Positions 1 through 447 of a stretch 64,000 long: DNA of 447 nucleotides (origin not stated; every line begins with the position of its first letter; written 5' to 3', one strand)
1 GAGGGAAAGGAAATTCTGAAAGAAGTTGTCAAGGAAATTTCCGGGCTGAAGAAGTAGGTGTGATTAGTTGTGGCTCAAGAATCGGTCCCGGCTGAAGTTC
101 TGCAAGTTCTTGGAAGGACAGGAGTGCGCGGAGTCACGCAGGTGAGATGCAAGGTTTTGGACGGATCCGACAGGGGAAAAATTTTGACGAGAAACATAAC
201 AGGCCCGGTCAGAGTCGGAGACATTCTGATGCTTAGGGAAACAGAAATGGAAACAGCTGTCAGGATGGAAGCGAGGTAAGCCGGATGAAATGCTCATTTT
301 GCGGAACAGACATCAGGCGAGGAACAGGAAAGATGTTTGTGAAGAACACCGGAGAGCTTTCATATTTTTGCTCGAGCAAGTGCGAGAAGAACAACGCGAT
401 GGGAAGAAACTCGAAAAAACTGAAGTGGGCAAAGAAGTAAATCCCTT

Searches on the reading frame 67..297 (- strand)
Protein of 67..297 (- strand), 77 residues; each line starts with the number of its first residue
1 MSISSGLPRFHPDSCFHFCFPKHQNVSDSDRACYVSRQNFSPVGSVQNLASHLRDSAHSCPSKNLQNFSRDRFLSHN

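Call 80: search_protein_families(library=padloc, alignment_id=A5, max_evalue=0.00001)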
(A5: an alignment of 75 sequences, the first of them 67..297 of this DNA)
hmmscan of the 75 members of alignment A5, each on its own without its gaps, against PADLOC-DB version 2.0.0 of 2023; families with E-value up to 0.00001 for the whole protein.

A. member 1, window:67-297:- (77 aa): 0 families

B. families by the number of members that match (of 75 scanned): 42 families (the first 25 are shown)
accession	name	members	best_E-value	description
PDLC04134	mad2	3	1.3e-22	mads_2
PDLC03707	HEase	1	1.6e-82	homing endonuclease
PDLC04531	PDC-M23B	1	1.3e-48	-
PDLC00188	HamB1|HamB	1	1.5e-41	DEAD-box helicase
PDLC00194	HamB1|HamB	1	4.4e-41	DEAD-box helicase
PDLC00192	HamB1|HamB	1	8.3e-40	DEAD-box helicase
PDLC00174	HamB1|HamB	1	5.4e-37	DEAD-box helicase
PDLC00178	HamB1|HamB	1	9e-34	DEAD-box helicase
PDLC00187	HamB1|HamB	1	1e-33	DEAD-box helicase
PDLC00186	HamB1|HamB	1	3.6e-31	DEAD-box helicase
PDLC00185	HamB1|HamB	1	2.4e-30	DEAD-box helicase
PDLC00183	HamB1|HamB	1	1.3e-29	DEAD-box helicase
PDLC03960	SngC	1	1.4e-29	-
PDLC00200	HamB2|HamB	1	2.7e-28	DEAD-box helicase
PDLC04532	PDC-M23B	1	1.3e-27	-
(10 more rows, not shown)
